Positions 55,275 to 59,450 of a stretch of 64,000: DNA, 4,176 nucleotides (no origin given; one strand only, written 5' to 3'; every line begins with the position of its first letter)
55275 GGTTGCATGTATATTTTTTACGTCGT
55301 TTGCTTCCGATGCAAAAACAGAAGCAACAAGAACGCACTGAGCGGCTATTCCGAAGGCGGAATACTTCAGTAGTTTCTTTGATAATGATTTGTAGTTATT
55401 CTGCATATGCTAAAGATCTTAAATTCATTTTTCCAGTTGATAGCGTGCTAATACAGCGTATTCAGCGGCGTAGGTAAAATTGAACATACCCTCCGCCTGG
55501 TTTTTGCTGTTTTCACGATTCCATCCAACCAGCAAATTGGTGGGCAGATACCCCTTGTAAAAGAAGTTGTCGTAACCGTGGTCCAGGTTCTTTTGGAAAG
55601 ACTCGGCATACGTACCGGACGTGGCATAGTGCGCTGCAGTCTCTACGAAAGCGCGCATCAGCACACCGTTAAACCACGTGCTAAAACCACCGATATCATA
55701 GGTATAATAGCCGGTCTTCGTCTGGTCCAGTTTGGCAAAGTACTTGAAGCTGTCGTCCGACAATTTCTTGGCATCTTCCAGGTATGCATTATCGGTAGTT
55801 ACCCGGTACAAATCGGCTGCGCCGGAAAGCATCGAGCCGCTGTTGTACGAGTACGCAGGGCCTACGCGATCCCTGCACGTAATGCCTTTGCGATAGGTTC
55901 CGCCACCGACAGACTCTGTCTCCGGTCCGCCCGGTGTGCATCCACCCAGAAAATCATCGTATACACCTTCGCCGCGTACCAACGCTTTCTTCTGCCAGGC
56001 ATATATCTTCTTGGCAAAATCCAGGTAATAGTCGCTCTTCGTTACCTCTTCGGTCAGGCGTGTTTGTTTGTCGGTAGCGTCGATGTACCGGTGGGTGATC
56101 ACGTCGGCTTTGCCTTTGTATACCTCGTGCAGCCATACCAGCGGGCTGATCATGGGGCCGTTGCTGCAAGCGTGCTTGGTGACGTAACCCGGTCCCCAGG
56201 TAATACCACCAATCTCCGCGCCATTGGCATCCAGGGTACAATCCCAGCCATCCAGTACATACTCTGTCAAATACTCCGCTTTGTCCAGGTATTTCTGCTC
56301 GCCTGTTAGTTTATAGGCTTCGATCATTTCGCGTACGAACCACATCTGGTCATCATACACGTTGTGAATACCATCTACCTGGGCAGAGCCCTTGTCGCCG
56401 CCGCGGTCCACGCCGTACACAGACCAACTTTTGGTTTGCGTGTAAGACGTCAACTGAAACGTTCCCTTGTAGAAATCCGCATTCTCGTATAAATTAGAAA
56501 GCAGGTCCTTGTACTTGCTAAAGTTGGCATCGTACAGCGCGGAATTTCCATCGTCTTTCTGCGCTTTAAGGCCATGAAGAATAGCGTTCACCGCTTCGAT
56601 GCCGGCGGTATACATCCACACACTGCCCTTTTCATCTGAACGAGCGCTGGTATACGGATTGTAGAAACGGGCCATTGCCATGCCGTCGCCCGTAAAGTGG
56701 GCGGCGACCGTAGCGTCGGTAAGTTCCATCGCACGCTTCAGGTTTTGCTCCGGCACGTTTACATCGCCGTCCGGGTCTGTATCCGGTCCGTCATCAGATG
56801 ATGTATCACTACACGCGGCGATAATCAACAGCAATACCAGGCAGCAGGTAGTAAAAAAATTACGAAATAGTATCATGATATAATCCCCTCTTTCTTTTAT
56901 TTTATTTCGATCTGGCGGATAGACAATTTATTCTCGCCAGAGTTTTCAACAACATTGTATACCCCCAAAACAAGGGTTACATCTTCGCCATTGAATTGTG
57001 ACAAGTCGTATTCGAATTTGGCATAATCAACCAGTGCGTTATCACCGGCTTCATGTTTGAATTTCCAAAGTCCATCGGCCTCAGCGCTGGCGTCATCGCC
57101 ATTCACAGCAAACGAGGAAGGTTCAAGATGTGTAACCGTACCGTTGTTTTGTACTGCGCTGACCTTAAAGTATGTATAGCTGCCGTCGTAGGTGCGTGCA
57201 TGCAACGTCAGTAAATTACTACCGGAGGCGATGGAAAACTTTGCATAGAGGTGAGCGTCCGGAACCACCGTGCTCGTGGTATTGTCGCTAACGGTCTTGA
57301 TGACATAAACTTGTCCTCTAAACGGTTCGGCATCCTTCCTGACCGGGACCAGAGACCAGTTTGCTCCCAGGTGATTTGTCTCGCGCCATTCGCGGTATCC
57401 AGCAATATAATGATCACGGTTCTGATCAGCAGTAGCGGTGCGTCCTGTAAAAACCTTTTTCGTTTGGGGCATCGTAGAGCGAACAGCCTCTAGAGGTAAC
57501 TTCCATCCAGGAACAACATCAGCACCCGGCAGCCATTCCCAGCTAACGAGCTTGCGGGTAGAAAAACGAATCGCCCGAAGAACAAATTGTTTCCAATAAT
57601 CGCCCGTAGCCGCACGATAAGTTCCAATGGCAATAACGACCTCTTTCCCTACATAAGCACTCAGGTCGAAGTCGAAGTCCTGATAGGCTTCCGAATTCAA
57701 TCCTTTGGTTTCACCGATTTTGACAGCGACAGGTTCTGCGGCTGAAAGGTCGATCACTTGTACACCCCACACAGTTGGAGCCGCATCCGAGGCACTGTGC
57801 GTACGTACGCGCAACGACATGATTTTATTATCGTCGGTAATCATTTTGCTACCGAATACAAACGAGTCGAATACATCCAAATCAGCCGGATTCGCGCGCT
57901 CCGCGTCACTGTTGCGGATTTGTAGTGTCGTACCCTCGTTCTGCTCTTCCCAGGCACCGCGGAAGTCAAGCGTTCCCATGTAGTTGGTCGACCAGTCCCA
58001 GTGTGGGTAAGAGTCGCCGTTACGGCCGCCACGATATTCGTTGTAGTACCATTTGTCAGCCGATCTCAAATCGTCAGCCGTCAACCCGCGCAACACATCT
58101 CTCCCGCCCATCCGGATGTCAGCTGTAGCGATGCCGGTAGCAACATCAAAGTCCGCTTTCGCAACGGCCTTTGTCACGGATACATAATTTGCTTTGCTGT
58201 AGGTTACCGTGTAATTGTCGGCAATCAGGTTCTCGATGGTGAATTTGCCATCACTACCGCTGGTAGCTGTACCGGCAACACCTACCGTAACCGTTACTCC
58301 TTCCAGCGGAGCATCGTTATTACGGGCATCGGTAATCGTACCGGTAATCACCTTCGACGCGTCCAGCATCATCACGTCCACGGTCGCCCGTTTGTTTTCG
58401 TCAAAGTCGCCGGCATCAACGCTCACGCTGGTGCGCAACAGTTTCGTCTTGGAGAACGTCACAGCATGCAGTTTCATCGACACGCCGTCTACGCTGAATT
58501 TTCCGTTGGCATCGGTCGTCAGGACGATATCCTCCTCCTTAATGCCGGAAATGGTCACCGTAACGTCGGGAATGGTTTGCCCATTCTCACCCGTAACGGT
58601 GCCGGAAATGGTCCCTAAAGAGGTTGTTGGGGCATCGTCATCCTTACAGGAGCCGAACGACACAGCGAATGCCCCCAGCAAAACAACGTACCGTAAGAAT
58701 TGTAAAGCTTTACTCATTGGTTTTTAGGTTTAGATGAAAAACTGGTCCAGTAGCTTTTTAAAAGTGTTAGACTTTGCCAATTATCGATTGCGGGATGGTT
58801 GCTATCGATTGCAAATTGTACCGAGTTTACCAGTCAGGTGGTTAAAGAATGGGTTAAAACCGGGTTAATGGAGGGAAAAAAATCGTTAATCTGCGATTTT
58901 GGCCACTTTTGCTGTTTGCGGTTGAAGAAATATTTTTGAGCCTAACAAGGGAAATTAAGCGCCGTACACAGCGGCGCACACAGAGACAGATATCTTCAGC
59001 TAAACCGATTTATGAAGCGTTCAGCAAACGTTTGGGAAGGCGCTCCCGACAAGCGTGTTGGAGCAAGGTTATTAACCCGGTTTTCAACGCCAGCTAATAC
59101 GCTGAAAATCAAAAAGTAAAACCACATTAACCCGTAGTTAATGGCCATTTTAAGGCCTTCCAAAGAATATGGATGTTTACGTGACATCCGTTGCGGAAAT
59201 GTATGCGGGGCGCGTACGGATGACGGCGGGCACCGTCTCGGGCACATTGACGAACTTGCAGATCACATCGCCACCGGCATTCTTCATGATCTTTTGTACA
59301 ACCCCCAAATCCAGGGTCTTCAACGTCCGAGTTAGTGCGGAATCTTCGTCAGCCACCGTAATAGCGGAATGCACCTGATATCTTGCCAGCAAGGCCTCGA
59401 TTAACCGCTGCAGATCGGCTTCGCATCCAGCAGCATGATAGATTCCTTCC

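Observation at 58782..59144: PUL promoter region carrying helically phased GGTTAA direct repeats and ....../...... inverted repeats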

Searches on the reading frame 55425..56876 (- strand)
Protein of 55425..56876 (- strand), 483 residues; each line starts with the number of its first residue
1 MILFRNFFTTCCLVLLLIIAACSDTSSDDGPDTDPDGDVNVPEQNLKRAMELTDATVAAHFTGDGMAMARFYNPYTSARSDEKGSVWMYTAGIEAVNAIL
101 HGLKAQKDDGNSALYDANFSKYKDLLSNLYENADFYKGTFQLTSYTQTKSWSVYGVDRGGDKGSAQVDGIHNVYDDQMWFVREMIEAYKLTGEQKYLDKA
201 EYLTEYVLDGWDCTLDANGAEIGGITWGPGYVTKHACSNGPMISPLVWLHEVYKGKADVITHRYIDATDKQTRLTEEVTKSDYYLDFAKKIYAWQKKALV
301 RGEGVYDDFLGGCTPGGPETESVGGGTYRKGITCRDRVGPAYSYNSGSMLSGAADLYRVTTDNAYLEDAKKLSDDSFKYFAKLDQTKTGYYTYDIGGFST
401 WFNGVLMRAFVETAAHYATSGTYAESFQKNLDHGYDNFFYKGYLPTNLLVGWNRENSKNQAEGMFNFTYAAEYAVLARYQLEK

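Call 5: search_protein_families(library=pfam, proteins=[window:55425-56876:-])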
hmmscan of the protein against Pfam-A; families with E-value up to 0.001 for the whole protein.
window:55425-56876:- (483 aa): 2 families
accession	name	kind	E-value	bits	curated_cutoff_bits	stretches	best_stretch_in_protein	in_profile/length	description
PF03663.20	Glyco_hydro_76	-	1.5e-17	64.7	25.9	2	278-464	169-341/366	Glycosyl hydrolase family 76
PF07944.18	Beta-AFase-like_GH127_cat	-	7.5e-05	22.3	24.9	0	184-206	184-206/376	Beta-L-arabinofuranosidase, GH127 catalytic domain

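Call 12: find_related_loci(query=window:55425-56876:-, collection=genome_contigs, flank=10000)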
Query window:55425-56876:- (483 aa) in genome_contigs; peptide patterns used: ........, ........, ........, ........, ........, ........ (x = any residue, [..] = any of these).
434 stretches matched a pattern; 412 encode a relative of the query (tblastn E <= 1e-3); the best 80 are kept; 80 distinct loci.
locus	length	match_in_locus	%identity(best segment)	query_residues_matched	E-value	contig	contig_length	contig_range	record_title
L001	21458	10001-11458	94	1-483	0e+0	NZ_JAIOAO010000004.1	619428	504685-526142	Parachryseolinea silvisoli strain QH1ED-6-2 NODE_4_length_619428_cov_22.497416, whole genome shotgun sequence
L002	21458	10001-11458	77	1-483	0e+0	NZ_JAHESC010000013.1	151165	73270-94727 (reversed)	Dawidia soli strain PWU37 NODE_13_length_151165_cov_9.738934, whole genome shotgun sequence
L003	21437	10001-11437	72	1-482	0e+0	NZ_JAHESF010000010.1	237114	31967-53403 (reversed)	Chryseosolibacter histidini strain PWU4 NODE_10_length_237114_cov_9.670532, whole genome shotgun sequence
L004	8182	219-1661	72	2-483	0e+0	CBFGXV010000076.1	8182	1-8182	MAG TPA_asm: uncultured Chryseosolibacter sp. isolate SRR32277364_binner12_Refined_29 genome assembly, contig: ERZ273206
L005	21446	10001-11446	70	1-483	0e+0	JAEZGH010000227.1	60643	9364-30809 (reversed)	MAG: Bacteroidetes bacterium isolate OH_CBrB_8 k127_1397965, whole genome shotgun sequence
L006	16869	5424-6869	71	1-483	0e+0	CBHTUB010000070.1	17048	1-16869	MAG TPA_asm: uncultured Chryseosolibacter sp. isolate ERR14722425_concoct_59 genome assembly, contig: ERZ27336817.1231,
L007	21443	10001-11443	72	1-483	0e+0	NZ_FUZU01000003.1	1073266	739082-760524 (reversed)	Ohtaekwangia koreensis strain DSM 25262, whole genome shotgun sequence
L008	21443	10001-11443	72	1-483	0e+0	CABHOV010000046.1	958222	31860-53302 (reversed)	MAG: uncultured Bacteroides sp. isolate Bacteroidetes_sp_nbed49b3 genome assembly, contig: NODE_4_length_958222_cov_13.4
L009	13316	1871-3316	70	1-483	0e+0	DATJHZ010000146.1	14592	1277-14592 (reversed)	MAG TPA_asm: Cyclobacteriaceae bacterium isolate SMAG_U15525 k141_7886806, whole genome shotgun sequence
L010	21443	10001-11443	71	1-483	0e+0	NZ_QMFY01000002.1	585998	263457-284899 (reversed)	Pseudochryseolinea flava strain SDU1-6 Scaffold2_1, whole genome shotgun sequence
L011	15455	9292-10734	70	1-482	0e+0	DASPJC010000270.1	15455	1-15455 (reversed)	MAG TPA_asm: Ohtaekwangia sp. isolate SMAG_U11999 k141_660443, whole genome shotgun sequence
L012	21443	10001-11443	71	1-483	0e+0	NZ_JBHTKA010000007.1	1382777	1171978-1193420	Ohtaekwangia kribbensis strain CCUG 58938 GCM70027483_11, whole genome shotgun sequence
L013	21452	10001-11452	70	1-483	0e+0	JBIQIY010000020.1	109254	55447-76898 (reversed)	MAG: Flammeovirgaceae bacterium isolate mag.88f NODE_240_length_109254, whole genome shotgun sequence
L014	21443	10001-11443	71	1-483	0e+0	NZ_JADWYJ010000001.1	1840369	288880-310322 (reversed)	Maribellus sp. CM-23 NODE_1_length_1840369_cov_68.924290, whole genome shotgun sequence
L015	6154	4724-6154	71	1-479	0e+0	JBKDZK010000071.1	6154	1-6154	MAG: Draconibacterium sp. isolate VLC_126 k121_5468630, whole genome shotgun sequence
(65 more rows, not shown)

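Call 18: search_protein_families(library=ncbifam, proteins=[window:55425-56876:-], max_evalue=0.01)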
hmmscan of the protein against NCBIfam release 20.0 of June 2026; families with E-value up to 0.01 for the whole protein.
window:55425-56876:- (483 aa): 0 families

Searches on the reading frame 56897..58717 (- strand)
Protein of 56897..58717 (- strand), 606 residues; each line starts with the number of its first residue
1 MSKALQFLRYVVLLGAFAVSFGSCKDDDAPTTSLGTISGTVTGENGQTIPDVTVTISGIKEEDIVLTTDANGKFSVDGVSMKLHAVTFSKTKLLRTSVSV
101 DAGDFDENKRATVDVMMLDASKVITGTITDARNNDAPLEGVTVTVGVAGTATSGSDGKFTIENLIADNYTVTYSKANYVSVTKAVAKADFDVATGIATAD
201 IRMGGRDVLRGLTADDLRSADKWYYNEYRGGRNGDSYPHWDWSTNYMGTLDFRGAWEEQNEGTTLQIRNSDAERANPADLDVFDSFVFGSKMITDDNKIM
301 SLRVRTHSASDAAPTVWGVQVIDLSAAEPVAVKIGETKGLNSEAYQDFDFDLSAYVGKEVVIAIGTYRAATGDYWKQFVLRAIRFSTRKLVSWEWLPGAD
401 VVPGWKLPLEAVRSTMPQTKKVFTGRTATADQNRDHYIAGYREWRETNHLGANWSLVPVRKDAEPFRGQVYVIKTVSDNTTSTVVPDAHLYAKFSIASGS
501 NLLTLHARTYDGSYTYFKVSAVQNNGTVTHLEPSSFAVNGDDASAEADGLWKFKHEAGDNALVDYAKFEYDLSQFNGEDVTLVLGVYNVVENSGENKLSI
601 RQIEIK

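Call 5: search_protein_families(library=pfam, proteins=[window:56897-58717:-])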
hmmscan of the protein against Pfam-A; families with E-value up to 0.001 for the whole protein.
window:56897-58717:- (606 aa): 5 families
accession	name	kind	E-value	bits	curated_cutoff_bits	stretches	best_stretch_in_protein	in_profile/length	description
PF13620.12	CarboxypepD_reg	-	9.7e-20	71.2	32.3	2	124-185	2-67/82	Carboxypeptidase regulatory-like domain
PF13715.12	CarbopepD_reg_2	-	2e-13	50.6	32.2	2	124-186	1-63/88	CarboxypepD_reg-like domain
PF17802.7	SpaA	-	6.8e-05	23.4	23.1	0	133-176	11-61/91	Prealbumin-like fold domain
PF17210.9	SdrD_B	-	0.00015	22.4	29.7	0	134-189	20-80/112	SdrD B-like domain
PF20773.4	InhA-like_MAM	-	0.00047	20.1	26.9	0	341-365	119-143/191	Immune inhibitor A-like, MAM domain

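Call 10: find_encoding_contigs(protein=window:56897-58717:-, flank=10000, max_places=10)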
Protein window:56897-58717:- (606 aa): no gene with exactly this product is on record in the collection.

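Call 18: search_protein_families(library=ncbifam, proteins=[window:56897-58717:-], max_evalue=0.01)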
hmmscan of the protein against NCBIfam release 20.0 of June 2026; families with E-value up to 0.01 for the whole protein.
window:56897-58717:- (606 aa): 0 families

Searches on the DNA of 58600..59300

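Call 35: search_rna_families(source=window, start=58600, end=59300, threshold=evalue, max_evalue=1)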
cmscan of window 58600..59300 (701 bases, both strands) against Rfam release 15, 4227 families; matches with E-value up to 1: 0.
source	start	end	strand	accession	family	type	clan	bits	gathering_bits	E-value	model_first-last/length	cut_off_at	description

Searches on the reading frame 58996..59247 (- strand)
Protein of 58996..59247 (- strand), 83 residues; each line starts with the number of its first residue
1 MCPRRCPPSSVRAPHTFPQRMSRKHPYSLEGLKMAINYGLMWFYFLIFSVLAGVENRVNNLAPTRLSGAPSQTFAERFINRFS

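Call 5: search_protein_families(library=pfam, proteins=[window:58996-59247:-])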
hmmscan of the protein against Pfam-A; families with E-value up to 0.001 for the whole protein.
window:58996-59247:- (83 aa): 0 families
